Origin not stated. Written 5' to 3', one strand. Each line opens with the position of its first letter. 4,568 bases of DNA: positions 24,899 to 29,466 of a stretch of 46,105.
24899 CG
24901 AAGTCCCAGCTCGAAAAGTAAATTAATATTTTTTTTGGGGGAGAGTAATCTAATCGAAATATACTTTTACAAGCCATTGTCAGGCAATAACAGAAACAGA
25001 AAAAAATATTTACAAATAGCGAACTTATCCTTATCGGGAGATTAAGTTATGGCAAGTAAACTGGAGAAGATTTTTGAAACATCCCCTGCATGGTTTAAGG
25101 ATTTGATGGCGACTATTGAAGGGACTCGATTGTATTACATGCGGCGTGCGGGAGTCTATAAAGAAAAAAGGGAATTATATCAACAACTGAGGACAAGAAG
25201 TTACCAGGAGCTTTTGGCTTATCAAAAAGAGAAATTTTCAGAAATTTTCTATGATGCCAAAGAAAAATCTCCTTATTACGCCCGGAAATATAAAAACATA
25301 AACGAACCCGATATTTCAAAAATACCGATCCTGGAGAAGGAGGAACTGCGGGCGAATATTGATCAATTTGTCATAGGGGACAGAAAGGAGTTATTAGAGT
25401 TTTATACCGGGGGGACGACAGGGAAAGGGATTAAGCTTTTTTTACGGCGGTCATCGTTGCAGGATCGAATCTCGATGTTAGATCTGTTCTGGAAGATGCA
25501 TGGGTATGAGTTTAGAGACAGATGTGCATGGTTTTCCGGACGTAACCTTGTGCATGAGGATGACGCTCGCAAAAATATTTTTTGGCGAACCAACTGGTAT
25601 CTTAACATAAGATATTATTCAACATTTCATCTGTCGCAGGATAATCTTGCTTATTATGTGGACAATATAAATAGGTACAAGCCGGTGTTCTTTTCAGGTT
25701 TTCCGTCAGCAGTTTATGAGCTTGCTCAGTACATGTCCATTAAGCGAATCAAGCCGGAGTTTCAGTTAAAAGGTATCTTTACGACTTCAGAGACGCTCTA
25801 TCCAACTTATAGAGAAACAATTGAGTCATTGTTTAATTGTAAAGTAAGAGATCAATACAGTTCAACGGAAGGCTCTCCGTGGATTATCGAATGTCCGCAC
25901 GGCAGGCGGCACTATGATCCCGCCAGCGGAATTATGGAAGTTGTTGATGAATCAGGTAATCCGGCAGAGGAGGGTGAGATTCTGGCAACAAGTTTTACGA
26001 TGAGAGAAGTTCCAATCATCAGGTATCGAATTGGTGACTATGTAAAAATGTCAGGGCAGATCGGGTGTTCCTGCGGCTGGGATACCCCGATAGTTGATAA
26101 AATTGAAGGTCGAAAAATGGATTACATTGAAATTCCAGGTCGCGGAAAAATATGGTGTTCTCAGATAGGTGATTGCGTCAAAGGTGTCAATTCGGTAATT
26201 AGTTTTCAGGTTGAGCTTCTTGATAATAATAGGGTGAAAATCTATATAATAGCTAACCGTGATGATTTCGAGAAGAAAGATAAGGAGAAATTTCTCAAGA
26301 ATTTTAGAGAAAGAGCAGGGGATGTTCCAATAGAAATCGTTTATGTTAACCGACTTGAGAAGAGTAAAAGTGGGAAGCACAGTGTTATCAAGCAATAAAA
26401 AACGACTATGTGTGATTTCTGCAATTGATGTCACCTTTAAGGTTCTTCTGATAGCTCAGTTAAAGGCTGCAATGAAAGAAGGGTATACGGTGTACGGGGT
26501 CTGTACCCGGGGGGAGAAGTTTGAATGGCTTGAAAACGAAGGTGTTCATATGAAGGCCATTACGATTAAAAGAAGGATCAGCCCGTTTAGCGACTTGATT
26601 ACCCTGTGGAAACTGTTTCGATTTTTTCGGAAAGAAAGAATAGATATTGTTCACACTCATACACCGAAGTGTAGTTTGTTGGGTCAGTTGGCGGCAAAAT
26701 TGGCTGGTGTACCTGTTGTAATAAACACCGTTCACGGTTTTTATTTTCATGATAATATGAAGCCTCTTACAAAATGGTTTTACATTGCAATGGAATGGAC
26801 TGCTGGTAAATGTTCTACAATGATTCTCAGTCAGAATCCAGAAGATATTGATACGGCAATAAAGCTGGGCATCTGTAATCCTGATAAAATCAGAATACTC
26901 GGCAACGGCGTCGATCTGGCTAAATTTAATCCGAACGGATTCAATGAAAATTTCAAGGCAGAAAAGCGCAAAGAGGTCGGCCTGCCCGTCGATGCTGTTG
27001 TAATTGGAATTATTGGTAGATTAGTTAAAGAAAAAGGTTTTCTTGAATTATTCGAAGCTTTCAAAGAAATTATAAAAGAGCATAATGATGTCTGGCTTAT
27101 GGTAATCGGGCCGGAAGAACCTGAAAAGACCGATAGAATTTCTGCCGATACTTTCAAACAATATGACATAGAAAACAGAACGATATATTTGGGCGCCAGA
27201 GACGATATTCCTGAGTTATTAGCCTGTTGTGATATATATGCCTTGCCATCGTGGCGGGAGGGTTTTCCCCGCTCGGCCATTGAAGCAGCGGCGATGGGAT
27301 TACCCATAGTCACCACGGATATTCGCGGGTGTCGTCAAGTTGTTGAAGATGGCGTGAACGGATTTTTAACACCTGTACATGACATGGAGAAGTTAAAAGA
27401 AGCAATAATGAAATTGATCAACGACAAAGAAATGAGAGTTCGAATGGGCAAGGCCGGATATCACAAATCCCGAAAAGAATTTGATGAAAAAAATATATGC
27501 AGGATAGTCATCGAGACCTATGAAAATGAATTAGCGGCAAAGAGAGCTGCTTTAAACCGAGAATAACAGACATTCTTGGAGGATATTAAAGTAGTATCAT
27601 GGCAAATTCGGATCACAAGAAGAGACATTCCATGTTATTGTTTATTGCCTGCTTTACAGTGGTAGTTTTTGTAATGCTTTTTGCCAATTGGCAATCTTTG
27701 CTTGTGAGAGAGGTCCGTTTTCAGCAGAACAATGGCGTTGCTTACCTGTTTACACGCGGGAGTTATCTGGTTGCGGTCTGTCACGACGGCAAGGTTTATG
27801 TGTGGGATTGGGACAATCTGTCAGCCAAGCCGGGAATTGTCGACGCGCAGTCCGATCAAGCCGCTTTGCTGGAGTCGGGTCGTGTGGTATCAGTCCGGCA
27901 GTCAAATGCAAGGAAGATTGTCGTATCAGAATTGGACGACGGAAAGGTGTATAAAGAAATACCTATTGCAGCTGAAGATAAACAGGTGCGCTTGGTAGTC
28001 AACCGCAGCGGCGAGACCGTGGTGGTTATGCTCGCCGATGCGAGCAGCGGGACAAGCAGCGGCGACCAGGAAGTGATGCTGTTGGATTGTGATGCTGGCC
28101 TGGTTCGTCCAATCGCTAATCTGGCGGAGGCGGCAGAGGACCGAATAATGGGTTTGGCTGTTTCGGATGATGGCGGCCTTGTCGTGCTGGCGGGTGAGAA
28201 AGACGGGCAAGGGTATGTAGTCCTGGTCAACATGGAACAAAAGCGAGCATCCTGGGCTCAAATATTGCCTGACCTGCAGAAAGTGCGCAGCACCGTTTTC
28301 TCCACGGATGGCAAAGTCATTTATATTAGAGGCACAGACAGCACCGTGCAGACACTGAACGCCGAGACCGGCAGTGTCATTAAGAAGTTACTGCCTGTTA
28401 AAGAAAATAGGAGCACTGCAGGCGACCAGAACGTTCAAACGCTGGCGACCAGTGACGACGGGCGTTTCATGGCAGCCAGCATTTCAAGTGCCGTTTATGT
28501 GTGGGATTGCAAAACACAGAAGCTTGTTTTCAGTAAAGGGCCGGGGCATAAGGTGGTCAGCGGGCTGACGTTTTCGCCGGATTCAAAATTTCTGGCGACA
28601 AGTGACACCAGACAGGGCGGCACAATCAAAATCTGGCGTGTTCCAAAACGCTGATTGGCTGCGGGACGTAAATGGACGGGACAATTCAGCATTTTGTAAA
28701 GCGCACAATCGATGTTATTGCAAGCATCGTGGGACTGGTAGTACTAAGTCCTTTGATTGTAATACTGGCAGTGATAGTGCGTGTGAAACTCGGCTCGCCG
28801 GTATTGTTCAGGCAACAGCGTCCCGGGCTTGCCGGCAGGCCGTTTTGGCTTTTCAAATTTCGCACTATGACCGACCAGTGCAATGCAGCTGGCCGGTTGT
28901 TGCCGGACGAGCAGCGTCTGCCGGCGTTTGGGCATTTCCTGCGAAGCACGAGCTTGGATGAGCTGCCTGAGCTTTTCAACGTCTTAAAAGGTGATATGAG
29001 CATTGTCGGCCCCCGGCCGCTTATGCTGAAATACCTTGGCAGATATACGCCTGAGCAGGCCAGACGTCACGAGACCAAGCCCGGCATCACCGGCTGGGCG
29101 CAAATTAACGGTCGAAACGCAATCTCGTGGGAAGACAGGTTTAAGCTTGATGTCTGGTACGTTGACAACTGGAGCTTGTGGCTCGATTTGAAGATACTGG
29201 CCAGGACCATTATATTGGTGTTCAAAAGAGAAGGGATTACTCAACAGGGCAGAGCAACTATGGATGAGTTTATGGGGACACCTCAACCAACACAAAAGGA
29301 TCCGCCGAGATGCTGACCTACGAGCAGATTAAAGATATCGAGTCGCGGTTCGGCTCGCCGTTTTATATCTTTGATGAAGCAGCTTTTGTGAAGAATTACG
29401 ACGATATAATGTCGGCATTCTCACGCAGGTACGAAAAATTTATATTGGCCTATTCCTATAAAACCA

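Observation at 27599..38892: Eleven-gene, translationally coupled operon joining a PglC-type initiating transferase to an ACP-centred acyl-building toolkit (candidate undescribed glycan-decoration pathway)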

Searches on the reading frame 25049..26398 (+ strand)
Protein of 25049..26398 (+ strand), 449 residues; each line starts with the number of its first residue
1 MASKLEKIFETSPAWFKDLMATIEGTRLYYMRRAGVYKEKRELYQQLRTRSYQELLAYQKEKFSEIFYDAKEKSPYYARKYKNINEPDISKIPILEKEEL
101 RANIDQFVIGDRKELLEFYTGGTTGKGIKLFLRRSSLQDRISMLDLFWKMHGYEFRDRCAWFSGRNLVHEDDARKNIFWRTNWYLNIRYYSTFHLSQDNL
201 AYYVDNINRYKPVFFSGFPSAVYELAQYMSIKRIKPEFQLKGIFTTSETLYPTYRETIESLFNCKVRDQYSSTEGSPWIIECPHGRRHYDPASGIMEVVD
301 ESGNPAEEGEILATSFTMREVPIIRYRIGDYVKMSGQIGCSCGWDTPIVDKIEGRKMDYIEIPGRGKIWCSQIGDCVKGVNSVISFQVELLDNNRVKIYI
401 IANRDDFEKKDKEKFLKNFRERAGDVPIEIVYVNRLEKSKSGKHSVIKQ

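Call 7: search_protein_families(library=pfam, proteins=[window:25049-26398:+], max_evalue=0.001)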
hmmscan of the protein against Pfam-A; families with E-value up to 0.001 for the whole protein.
window:25049-26398:+ (449 aa): 1 family
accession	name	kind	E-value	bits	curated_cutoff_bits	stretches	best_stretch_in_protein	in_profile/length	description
PF00501.34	AMP-binding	-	9e-07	28.5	29.9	1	119-312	169-373/384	AMP-binding enzyme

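Call 45: search_protein_families(library=ncbifam, proteins=[window:25049-26398:+], max_evalue=0.00001)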
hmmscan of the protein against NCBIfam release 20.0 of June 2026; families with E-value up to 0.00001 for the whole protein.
window:25049-26398:+ (449 aa): 6 families
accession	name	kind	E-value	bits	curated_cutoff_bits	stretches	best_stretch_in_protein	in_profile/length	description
NF053551.1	FlxY_rubin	equivalog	6.6e-30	104.2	520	2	205-432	162-401/424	flexirubin biosynthesis putative acyl-CoA ligase FlxY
NF045666.1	DVU1553_fam_AMP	equivalog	9.7e-30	103.8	300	2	194-355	165-330/331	DVU_1553 family AMP-dependent CoA ligase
TIGR02304.1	aden_form_hyp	equivalog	7.5e-16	58.1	251.9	1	182-417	162-392/430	F390 synthetase-related protein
NF041878.1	paak_haloarch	equivalog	1.5e-15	56.7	700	1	236-425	198-395/427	phenylacetate--CoA ligase PaaK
NF041217.1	BagE_FevW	exception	2.6e-15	56.3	800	1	239-352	193-308/424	bagremycin/ferroverdin synthetase BagE/FevW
TIGR02155.1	PA_CoA_ligase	equivalog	5.8e-11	41.6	646.3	1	203-393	159-354/422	phenylacetate--CoA ligase PaaK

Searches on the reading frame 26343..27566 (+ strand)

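Call 7: search_protein_families(library=pfam, proteins=[window:26343-27566:+], max_evalue=0.001)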
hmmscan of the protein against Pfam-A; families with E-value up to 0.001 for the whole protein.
window:26343-27566:+ (407 aa): 7 families
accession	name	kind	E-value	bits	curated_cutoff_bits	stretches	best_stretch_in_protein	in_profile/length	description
PF00534.26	Glycos_transf_1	-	4.5e-40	137.4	26.4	1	205-374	2-171/172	Glycosyl transferases group 1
PF13692.12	Glyco_trans_1_4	-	6e-34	117.8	27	1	220-361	3-142/142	Glycosyl transferases group 1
PF13439.12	Glyco_transf_4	-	1.8e-17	64.3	28.5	1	41-193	13-169/170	Glycosyltransferase Family 4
PF13477.12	Glyco_trans_4_2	-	1.1e-15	58.4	23.4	1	33-164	10-138/139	Glycosyl transferase 4-like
PF13579.12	Glyco_trans_4_4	-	3.4e-15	57.2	29.7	1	45-189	16-158/158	Glycosyl transferase 4-like domain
PF20706.3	GT4-conflict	-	2.8e-09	36.9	26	1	215-339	194-325/385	Family 4 Glycosyltransferase in conflict systems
PF13524.12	Glyco_trans_1_2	-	0.00019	21.8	25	1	313-381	68-134/144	Glycosyl transferase-like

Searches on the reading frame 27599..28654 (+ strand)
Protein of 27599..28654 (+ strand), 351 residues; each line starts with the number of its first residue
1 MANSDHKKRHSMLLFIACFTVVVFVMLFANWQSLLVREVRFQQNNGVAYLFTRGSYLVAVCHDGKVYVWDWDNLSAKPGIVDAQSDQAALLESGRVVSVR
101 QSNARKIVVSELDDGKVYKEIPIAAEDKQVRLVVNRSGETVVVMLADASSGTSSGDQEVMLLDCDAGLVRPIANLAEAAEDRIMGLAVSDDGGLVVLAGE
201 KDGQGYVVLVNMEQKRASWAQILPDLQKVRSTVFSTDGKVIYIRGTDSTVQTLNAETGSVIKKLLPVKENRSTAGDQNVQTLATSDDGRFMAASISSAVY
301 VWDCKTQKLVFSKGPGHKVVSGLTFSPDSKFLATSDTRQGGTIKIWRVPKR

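Call 5: search_protein_families(library=pfam, proteins=[window:27599-28654:+], max_evalue=0.01)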
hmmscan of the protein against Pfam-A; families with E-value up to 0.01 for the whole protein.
window:27599-28654:+ (351 aa): 23 families
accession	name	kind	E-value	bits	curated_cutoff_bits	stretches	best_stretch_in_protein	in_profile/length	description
PF25174.1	Beta-prop_THOC3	-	5.6e-17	62.1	305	1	151-349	63-243/272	THOC3 beta-propeller domain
PF00400.38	WD40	-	1.9e-16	60.2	27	1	315-346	8-38/39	WD domain, G-beta repeat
PF24796.1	WDR55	-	2.2e-13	50.4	200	1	195-348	21-166/296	WDR55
PF23414.1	Beta-prop_EML_2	-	6.7e-13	49.1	90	1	184-338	2-145/266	Echinoderm microtubule-associated protein second beta-propeller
PF24807.1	WD40_CDC20-Fz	-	2.2e-12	47.4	200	2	207-347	31-163/292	CDC20/Fizzy WD40 domain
PF24817.1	WD40_WDHD1_1st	-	2e-10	40.8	109.9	1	186-349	92-252/291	WDHD1 first WD40 domain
PF24814.1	WD40_Prp19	-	3e-10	40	320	1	152-347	24-205/281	Prp19 WD40 domain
PF13570.13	Beta-prop_ACSF4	-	1.2e-08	35.2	133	1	194-318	20-143/329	Beta-alanine-activating enzyme, beta-propeller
PF23393.2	Beta-prop_WDR90_POC16_2nd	-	4.6e-08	33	60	1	242-334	195-282/291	WDR90/POC16, second beta-propeller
PF12894.13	ANAPC4_WD40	-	7.2e-08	33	22.9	0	226-264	38-76/91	Anaphase-promoting complex subunit 4 WD40 domain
PF25173.1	Beta-prop_WDR3_1st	-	1.2e-07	32.1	154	1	222-348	25-142/184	WDR3 first beta-propeller domain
PF23409.1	Beta-prop_EML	-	1.9e-07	31.3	88.2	0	281-349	23-97/267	Echinoderm microtubule-associated protein first beta-propeller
PF25172.1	Beta-prop_WDR3_2nd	-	3e-07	30.4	140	1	194-346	51-202/293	WDR3 second beta-propeller domain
PF13360.13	PQQ_2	-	6.1e-07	29.8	27.6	1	185-260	28-95/233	Outer membrane protein assembly factor BamB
PF25171.1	Beta-prop_WDR36-Utp21_1st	-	6.3e-07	29.5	80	0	243-347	125-221/266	WDR36/Utp21 first beta-propeller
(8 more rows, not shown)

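Call 6: search_protein_families(library=ncbifam, proteins=[window:27599-28654:+], max_evalue=0.01)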
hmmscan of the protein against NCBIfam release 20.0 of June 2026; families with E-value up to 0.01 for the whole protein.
window:27599-28654:+ (351 aa): 0 families

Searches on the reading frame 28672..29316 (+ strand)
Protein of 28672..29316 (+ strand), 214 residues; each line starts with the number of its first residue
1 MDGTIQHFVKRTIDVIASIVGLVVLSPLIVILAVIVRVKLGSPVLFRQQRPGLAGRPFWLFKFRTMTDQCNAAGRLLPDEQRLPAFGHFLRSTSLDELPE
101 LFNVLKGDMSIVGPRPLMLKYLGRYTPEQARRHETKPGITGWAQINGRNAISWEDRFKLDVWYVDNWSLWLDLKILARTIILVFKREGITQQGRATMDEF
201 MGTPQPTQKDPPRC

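Call 5: search_protein_families(library=pfam, proteins=[window:28672-29316:+], max_evalue=0.01)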
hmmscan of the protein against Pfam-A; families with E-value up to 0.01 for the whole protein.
window:28672-29316:+ (214 aa): 1 family
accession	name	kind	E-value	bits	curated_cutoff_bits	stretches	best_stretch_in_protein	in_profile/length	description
PF02397.22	Bac_transf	-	1.3e-65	220.8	27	1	10-185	1-179/179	Bacterial sugar transferase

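Call 6: search_protein_families(library=ncbifam, proteins=[window:28672-29316:+], max_evalue=0.01)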
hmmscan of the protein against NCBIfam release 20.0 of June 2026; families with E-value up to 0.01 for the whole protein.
window:28672-29316:+ (214 aa): 10 families
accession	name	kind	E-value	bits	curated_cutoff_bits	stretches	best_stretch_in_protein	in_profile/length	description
TIGR03025.1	EPS_sugtrans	subfamily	1.8e-78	264.8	295.55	1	5-188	253-443/445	exopolysaccharide biosynthesis polyprenyl glycosylphosphotransferase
TIGR03023.1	WcaJ_sugtrans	equivalog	2.2e-70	238.2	410.75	1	5-186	258-449/453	undecaprenyl-phosphate glucose phosphotransferase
TIGR03022.1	WbaP_sugtrans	subfamily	1.6e-61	208.9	403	2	81-188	347-454/456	undecaprenyl-phosphate galactose phosphotransferase WbaP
TIGR03013.1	EpsB_2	subfamily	2.2e-50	172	393.35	1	5-188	250-441/443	TIGR03013 family XrtA/PEP-CTERM system glycosyltransferase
NF052601.1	undeca_RfbP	equivalog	1.3e-47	162.2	330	1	6-183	41-235/244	undecaprenyl-phosphate galactose phosphotransferase family protein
NF007518.0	PRK10124.1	equivalog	1.9e-44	152.2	684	1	5-183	269-457/464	undecaprenyl-phosphate glucose phosphotransferase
NF041877.1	EPS_EpsZ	equivalog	8.3e-44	150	800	1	6-188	262-457/459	exopolysaccharide biosynthesis polyisoprenyl-phosphate hexose-1-phosphate transferase EpsZ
NF050817.1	PolSacchBiosHfsE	equivalog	8.8e-43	146.7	750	1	6-181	268-457/467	polysaccharide biosynthesis protein HfsE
NF011751.0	PRK15204.1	equivalog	2.2e-42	145.3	907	2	79-188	365-474/476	undecaprenyl-phosphate galactose phosphotransferase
NF045514.1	glycotran_HepC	equivalog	5.5e-23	81.4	140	1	5-120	112-215/220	heterocyst development glycosyltransferase HepC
